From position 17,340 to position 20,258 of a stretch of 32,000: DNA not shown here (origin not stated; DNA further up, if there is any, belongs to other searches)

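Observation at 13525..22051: Three diverged LtaS-type transferases around an MMPL/RND exporter: candidate undescribed envelope lipid export-and-decoration system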

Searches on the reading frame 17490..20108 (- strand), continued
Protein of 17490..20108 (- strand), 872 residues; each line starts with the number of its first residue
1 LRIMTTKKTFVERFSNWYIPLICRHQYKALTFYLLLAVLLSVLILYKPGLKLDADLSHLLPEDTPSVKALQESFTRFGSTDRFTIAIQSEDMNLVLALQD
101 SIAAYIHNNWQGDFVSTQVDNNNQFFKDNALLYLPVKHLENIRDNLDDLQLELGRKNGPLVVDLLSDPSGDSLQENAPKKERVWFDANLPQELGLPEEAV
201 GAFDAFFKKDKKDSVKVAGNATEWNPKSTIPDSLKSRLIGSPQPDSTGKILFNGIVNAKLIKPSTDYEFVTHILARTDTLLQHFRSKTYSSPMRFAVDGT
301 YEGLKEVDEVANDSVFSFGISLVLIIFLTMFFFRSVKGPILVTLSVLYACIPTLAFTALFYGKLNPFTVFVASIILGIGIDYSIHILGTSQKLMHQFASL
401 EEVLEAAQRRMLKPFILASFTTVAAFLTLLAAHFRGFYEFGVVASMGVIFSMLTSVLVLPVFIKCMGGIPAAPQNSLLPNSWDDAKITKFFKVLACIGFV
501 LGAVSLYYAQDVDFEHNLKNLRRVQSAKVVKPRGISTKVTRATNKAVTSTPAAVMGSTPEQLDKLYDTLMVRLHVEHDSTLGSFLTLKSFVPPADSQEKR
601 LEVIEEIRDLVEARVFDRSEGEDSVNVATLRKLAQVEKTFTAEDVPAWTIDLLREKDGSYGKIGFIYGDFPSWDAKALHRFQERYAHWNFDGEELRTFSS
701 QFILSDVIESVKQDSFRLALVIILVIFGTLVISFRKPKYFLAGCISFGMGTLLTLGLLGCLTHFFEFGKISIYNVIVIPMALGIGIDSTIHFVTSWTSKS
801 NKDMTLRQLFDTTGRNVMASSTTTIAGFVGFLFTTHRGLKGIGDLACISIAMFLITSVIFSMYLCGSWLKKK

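Call 42: find_encoding_contigs(protein=P0297, flank=8000, max_places=1)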
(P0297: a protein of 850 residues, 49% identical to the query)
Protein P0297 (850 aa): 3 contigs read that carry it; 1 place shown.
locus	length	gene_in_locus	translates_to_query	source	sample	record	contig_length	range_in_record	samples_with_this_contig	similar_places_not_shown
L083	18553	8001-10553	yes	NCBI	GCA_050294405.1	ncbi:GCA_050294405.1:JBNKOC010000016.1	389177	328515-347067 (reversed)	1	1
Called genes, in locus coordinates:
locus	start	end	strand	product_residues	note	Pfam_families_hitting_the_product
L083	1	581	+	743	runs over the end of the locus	-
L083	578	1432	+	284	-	-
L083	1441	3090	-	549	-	PF00069:Pkinase, PF07714:PK_Tyr_Ser-Thr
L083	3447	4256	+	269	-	PF04542:Sigma70_r2, PF04545:Sigma70_r4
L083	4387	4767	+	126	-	-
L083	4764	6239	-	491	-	PF13620:CarboxypepD_reg, PF13715:CarbopepD_reg_2 (faint), PF17210:SdrD_B (faint)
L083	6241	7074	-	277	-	PF14394:DUF4423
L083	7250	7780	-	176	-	-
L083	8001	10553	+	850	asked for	PF03176:MMPL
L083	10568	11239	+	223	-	PF01081:Aldolase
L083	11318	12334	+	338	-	PF02265:S1-P1_nuclease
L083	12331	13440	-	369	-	PF04055:Radical_SAM, PF19288:CofH_C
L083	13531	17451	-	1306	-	PF28492:Beta_helix_4, PF05048:NosD (weak), PF13229:Beta_helix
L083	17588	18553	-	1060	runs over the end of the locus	PF04773:FecR, PF09136:Glucodextran_B (faint), PF17936:Big_6 (faint), PF19077:Big_13 (faint), PF13715:CarbopepD_reg_2 (faint)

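Call 64: search_protein_families(library=pfam, proteins=[L007:12681-13598:+, L007:14391-15347:+, L007:13576-14364:+, L007:15351-16091:+], max_evalue=0.001)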
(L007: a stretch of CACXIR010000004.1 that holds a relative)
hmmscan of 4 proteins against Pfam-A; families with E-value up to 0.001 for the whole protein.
L007:12681-13598:+ (306 aa): 1 family
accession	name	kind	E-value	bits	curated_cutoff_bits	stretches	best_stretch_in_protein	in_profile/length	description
PF14394.12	DUF4423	-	8.6e-28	97.6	30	1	132-294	4-165/165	Domain of unknown function (DUF4423)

L007:14391-15347:+ (319 aa): 0 families

L007:13576-14364:+ (263 aa): 0 families

L007:15351-16091:+ (247 aa): 0 families

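Call 66: search_protein_families(library=pfam, proteins=[L044:12732-15428:+, L044:15320-16213:+, L003:13282-14013:+, L003:14024-14698:-, L039:12531-13472:+], max_evalue=0.001)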
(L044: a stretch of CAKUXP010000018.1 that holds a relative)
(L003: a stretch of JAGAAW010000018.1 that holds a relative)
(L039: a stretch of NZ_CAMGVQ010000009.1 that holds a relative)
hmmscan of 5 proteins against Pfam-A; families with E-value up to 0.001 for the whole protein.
L044:12732-15428:+ (899 aa): 1 family
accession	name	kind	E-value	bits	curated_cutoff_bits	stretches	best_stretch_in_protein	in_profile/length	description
PF18884.5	TSP3_bac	-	0.00033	20.9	25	1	510-532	1-22/22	Bacterial TSP3 repeat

L044:15320-16213:+ (298 aa): 0 families

L003:13282-14013:+ (244 aa): 0 families

L003:14024-14698:- (225 aa): 0 families

L039:12531-13472:+ (314 aa): 1 family
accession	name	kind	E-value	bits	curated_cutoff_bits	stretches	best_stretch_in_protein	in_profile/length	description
PF24793.1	GINT1_N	-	1.6e-11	44.3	27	1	66-254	59-254/304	Glucosamine inositolphosphorylceramide transferase 1, N-terminal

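Call 73: search_protein_families(library=pfam, proteins=[L002:367-3162:+, L002:3215-3763:-, L002:3825-7865:-, L023:2874-5147:-, L023:5312-7522:+, L023:871-1302:-], max_evalue=0.01)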
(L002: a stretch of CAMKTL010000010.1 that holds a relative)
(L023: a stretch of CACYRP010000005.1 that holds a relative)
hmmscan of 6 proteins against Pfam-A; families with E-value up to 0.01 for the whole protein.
L002:367-3162:+ (931 aa): 2 families
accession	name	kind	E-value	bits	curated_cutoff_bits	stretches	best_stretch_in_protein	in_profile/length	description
PF09479.16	Flg_new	-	9.2e-23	80.6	27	3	612-659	1-50/65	Listeria-Bacteroides repeat domain (List_Bact_rpt)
PF07581.17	Glug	-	0.0063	17.3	20.5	0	255-277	4-28/28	The GLUG motif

L002:3215-3763:- (182 aa): 2 families
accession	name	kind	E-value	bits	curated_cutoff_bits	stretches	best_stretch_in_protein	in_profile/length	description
PF12900.13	Pyridox_ox_2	-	9.7e-18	64.9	27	1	12-146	3-125/140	Pyridoxamine 5'-phosphate oxidase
PF01243.27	PNPOx_N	-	2.5e-05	25.1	28.1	1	12-141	3-100/120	Pyridoxamine 5'-phosphate oxidase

L002:3825-7865:- (1346 aa): 4 families
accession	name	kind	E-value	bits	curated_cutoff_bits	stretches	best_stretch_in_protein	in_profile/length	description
PF00176.29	SNF2-rel_dom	-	9.5e-66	222.3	24.9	1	822-1108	1-289/290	SNF2-related domain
PF00271.37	Helicase_C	-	1.1e-22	80.8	23.5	1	1172-1285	2-110/110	Helicase conserved C-terminal domain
PF12419.13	DUF3670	-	3.2e-21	75.9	27.6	1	623-739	4-124/136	SNF2 Helicase protein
PF16203.11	ERCC3_RAD25_C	-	0.0013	18.5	27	1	1181-1266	54-132/248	ERCC3/RAD25/XPB C-terminal helicase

L023:2874-5147:- (757 aa): 3 families
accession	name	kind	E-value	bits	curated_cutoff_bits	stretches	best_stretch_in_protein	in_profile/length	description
PF00331.26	Glyco_hydro_10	-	4.1e-83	279.6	22.1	2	36-311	26-295/311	Glycosyl hydrolase family 10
PF11790.14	Glyco_hydro_cc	-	8e-06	26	21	0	238-295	148-209/237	Glycosyl hydrolase catalytic core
PF11417.13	Inhibitor_G39P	-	0.0049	17.8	22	0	421-456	17-47/69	Loader and inhibitor of phage G40P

L023:5312-7522:+ (736 aa): 1 family
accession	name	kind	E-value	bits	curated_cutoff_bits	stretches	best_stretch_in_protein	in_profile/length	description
PF09603.15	Fib_succ_major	-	7e-30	105.1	33.9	1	531-729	1-187/187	Fibrobacter succinogenes major domain (Fib_succ_major)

L023:871-1302:- (143 aa): 0 families

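Call 90: predict_structure(alignment_id=A7)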
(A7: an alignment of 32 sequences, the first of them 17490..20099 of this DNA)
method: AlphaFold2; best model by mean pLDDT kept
length: 869 residues; sequences in the alignment: 32
mean_pLDDT: 77.3   pTM: 0.66
mean pLDDT of the five models: 77.3, 76.9, 75.8, 74.6, 72.6
residues with pLDDT >= 90: 68; 70-90: 613; 50-70: 113; < 50: 75
segments of 3 or more residues with pLDDT < 50: 1-3, 155-175, 193-201, 204-219, 516-529, 536-545
pLDDT, mean of each block of 10 residues (from residue 1): 64 87 90 85 60 70 83 75 87 90 86 77 78 84 81 52 40 47 59 49 44 35 73 74 71 83 74 87 83 70 61 81 86 86 88 81 68 79 87 84 87 85 81 81 90 91 80 79 90 91 84 52 40 48 57 89 87 79 84 88 85 75 80 84 81 85 76 81 83 82 78 80 83 86 90 87 73 79 86 76 85 89 84 75 90 92 77
secondary structure, 60 per line:
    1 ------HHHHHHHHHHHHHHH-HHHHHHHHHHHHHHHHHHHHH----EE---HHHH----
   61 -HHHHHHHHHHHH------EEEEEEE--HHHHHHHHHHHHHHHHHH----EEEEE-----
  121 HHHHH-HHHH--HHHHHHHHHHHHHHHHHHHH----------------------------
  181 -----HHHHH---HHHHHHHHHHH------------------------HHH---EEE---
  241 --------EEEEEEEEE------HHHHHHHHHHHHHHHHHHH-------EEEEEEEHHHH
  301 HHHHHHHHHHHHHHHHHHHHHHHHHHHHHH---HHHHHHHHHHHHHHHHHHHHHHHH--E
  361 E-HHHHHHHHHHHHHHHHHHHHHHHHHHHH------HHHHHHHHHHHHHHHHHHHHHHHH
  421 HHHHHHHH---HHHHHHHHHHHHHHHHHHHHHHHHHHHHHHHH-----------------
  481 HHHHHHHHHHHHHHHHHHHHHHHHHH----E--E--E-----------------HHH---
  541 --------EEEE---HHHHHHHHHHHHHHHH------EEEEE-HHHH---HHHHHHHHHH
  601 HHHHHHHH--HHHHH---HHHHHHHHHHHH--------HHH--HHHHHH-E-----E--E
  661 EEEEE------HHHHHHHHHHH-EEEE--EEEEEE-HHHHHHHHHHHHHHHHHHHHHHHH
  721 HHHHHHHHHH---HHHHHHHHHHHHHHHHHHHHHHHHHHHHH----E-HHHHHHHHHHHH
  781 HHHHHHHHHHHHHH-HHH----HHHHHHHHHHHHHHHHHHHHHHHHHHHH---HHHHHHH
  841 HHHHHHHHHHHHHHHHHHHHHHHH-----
elements in order (helices of 4 or more, strands of 3 or more residues): H7-21 H23-43 H53-56 H62-73 E80-86 H89-106 E111-115 H121-125 H127-130 H133-152 H186-190 H194-204 E235-237 E249-257 H264-282 E290-296 H297-330 H334-357 H363-390 H397-428 H432-463 H481-506 E549-552 H556-571 E578-582 H584-587 H591-608 H611-615 H619-630 H644-649 E660-665 H672-682 E684-687 E690-695 H697-730 H734-762 H769-794 H803-830 H834-864

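Call 93: fold_search(model_id=the predicted structure, library=pdb)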
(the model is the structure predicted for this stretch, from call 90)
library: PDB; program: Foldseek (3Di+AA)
matches with E <= 10: 493; with E <= 0.001: 312
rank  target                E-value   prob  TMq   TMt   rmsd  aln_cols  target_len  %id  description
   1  5khn_B                6.4e-23  1.00  0.61  0.63  12.2       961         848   16  Crystal structures of the Burkholderia multivorans hopanoid transporter HpnN (released 2017-06-14)
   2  5khn_A                1.3e-22  1.00  0.62  0.63  12.6       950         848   15  Crystal structures of the Burkholderia multivorans hopanoid transporter HpnN (released 2017-06-14)
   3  6wu0                  3.2e-22  1.00  0.60  0.61  12.8       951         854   15  CryoEM structure of Burkholderia pseudomallei hopanoid biosynthesis-associated RND transporter HpnN (released 2021-02-03)
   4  5khs_A                7.0e-22  1.00  0.63  0.64  12.2       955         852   15  Crystal structures of the Burkholderia multivorans hopanoid transporter HpnN (released 2017-06-14)
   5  5khs_B                8.3e-22  1.00  0.62  0.63  12.4       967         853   16  Crystal structures of the Burkholderia multivorans hopanoid transporter HpnN (released 2017-06-14)
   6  8zkp_A                5.9e-16  1.00  0.58  0.65   8.7       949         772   12  Cryo-EM structure of the efflux transporter MmpL5/MmpS5 from Mycobacterium tuberculosis, C3 symmetry (released 2025-05-21)
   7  9syj_C                7.2e-16  1.00  0.58  0.69   7.6       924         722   13  Asymmetric hexameric MmpS4-MmpL4 complex from Mycobacterium tuberculosis with "short" coiled-coil domain (released 2026-01-28)
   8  9syj_A                1.8e-15  1.00  0.59  0.63   8.4       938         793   13  Asymmetric hexameric MmpS4-MmpL4 complex from Mycobacterium tuberculosis with "short" coiled-coil domain (released 2026-01-28)
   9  9gi0_B                2.0e-15  1.00  0.60  0.70   8.5       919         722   12  Truncated MmpL4 in detergent (released 2025-02-19)
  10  8v0g                  2.2e-15  1.00  0.56  0.51  15.8      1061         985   11  plasmodium falciparum Niemann-Pick type C1-related protein form I (released 2024-11-13)
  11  9syj_B                2.4e-15  1.00  0.60  0.64  11.3       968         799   12  Asymmetric hexameric MmpS4-MmpL4 complex from Mycobacterium tuberculosis with "short" coiled-coil domain (released 2026-01-28)
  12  9mw0_D                2.7e-15  1.00  0.59  0.65   8.4       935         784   12  Bipartite complex of MmpL5-AcpM from Mycolicibacterium smegmatis (released 2025-07-30)
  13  8v1g                  3.0e-15  1.00  0.54  0.48  15.8      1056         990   12  plasmodium falciparum Niemann-Pick type C1-related protein bound with MMV009108 (released 2024-11-20)
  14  9syt_B                4.0e-15  1.00  0.59  0.61  14.3       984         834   11  Asymmetric hexameric MmpS4-MmpL4 complex from Mycobacterium tuberculosis with "long" coiled-coil domain (released 2026-01-28)
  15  9rfu_D                8.6e-15  1.00  0.59  0.68   7.3       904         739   12  M.tuberculosis MmpS5L5-acpM complex (released 2025-08-13)
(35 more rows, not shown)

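Call 99: search_protein_families(library=pfam, proteins=[P0144, P0241, P0137, P0139, P0182, P0205, P0231, P0131], max_evalue=0.001)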
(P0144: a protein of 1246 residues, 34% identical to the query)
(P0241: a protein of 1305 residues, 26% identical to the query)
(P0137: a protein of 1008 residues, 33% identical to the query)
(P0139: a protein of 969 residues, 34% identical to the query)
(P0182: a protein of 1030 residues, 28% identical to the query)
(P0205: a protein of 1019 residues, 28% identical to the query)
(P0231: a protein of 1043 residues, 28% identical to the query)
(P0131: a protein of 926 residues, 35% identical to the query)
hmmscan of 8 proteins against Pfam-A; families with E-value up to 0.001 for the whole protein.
P0144 (1246 aa): 3 families
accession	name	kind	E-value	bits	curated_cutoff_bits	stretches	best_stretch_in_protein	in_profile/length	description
PF03176.21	MMPL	-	1.3e-25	90.5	20.5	2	262-492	75-306/333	MMPL family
PF00873.25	ACR_tran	-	2.1e-10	39.4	28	1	316-483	313-484/1021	AcrB/AcrD/AcrF family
PF02355.23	SecD_SecF_C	-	4.8e-05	23.3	20.5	1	329-485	26-183/189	Protein export membrane protein SecD/SecF, C-terminal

P0241 (1305 aa): 2 families
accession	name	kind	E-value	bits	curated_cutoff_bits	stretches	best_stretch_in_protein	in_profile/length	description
PF03176.21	MMPL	-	2.4e-26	92.9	20.5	2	186-450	65-313/333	MMPL family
PF02355.23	SecD_SecF_C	-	4.3e-05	23.4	20.5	1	665-758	19-111/189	Protein export membrane protein SecD/SecF, C-terminal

P0137 (1008 aa): 2 families
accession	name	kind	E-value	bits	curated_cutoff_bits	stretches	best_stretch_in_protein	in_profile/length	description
PF03176.21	MMPL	-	1.7e-40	139.5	20.5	2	232-471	74-316/333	MMPL family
PF00873.25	ACR_tran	-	0.00052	18.3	28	1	248-454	282-485/1021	AcrB/AcrD/AcrF family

P0139 (969 aa): 1 family
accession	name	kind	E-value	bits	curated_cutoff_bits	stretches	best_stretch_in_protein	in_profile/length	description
PF03176.21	MMPL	-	2.7e-34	119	20.5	2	206-446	73-301/333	MMPL family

P0182 (1030 aa): 1 family
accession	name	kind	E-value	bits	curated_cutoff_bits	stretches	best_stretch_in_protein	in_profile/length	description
PF03176.21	MMPL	-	1.4e-13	51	20.5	1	239-464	73-305/333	MMPL family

P0205 (1019 aa): 2 families
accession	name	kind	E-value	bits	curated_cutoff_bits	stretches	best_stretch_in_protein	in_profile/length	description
PF03176.21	MMPL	-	1.1e-37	130.1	20.5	2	258-468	101-313/333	MMPL family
PF02355.23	SecD_SecF_C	-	0.00016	21.5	20.5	0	830-929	16-114/189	Protein export membrane protein SecD/SecF, C-terminal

P0231 (1043 aa): 1 family
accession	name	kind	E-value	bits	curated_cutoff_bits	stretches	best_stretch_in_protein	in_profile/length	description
PF03176.21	MMPL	-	2.8e-35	122.3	20.5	2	273-478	103-314/333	MMPL family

P0131 (926 aa): 1 family
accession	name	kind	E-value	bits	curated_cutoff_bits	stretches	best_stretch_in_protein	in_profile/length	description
PF03176.21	MMPL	-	3.6e-19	69.3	20.5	1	255-440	116-308/333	MMPL family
